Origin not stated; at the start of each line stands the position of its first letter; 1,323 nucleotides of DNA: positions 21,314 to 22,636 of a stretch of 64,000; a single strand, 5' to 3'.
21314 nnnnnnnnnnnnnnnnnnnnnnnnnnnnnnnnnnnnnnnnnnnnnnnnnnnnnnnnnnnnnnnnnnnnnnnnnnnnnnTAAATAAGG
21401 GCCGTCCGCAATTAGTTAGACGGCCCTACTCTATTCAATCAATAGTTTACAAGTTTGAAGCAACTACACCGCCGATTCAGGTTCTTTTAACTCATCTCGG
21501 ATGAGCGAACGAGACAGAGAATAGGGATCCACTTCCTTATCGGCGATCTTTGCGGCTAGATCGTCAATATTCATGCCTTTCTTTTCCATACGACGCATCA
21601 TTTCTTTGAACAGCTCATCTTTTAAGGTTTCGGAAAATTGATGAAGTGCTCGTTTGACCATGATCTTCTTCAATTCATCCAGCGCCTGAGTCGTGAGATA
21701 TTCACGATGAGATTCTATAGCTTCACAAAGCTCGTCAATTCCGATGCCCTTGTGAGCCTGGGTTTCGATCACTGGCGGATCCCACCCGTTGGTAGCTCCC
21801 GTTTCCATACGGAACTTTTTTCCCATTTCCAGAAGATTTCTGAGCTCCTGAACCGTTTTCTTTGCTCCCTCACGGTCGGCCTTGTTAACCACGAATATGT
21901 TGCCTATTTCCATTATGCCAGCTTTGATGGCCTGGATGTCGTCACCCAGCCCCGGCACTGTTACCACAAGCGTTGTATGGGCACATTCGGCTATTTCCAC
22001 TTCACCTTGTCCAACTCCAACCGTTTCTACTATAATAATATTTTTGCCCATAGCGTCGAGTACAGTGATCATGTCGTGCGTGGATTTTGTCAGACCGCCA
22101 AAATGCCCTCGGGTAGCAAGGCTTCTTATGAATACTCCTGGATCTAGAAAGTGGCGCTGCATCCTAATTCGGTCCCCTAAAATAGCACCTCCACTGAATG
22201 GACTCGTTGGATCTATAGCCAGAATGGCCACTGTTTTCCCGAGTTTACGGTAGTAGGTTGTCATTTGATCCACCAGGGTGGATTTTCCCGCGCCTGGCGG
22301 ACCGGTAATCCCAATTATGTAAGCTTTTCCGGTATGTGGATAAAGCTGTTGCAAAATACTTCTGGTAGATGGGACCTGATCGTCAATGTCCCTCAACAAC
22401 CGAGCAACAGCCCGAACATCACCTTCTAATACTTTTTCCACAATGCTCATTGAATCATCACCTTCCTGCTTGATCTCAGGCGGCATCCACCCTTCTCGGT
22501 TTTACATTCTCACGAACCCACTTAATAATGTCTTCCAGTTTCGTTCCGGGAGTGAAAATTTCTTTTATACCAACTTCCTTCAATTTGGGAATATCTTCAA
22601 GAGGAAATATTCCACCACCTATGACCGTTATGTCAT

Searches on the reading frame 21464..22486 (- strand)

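Call 5: search_protein_families(library=pfam, proteins=[window:21464-22486:-])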
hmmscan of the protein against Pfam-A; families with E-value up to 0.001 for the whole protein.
window:21464-22486:- (340 aa): 7 families
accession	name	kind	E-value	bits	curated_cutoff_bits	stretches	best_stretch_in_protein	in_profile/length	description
PF03308.22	MeaB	-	9.7e-90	300.7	23.1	1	35-297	9-269/273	Methylmalonyl Co-A mutase-associated GTPase MeaB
PF00009.33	GTP_EFTU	-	2.1e-07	31.1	26.5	0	193-260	121-185/188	Elongation factor Tu GTP binding domain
PF03029.23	ATP_bind_1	-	2.5e-05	24.6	27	1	60-95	1-36/240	Conserved hypothetical ATP binding protein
PF02492.25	cobW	-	6.9e-05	22.9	20.7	0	57-218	2-168/180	CobW/HypB/UreG, nucleotide-binding domain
PF08433.16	KTI12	-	0.00013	22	22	0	58-90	4-36/271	Chromatin associated protein KTI12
PF13604.12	AAA_30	-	0.00025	21.3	27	1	55-91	18-54/191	AAA domain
PF13555.12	AAA_29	-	0.00067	19.8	27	0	59-77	26-44/61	P-loop containing region of AAA domain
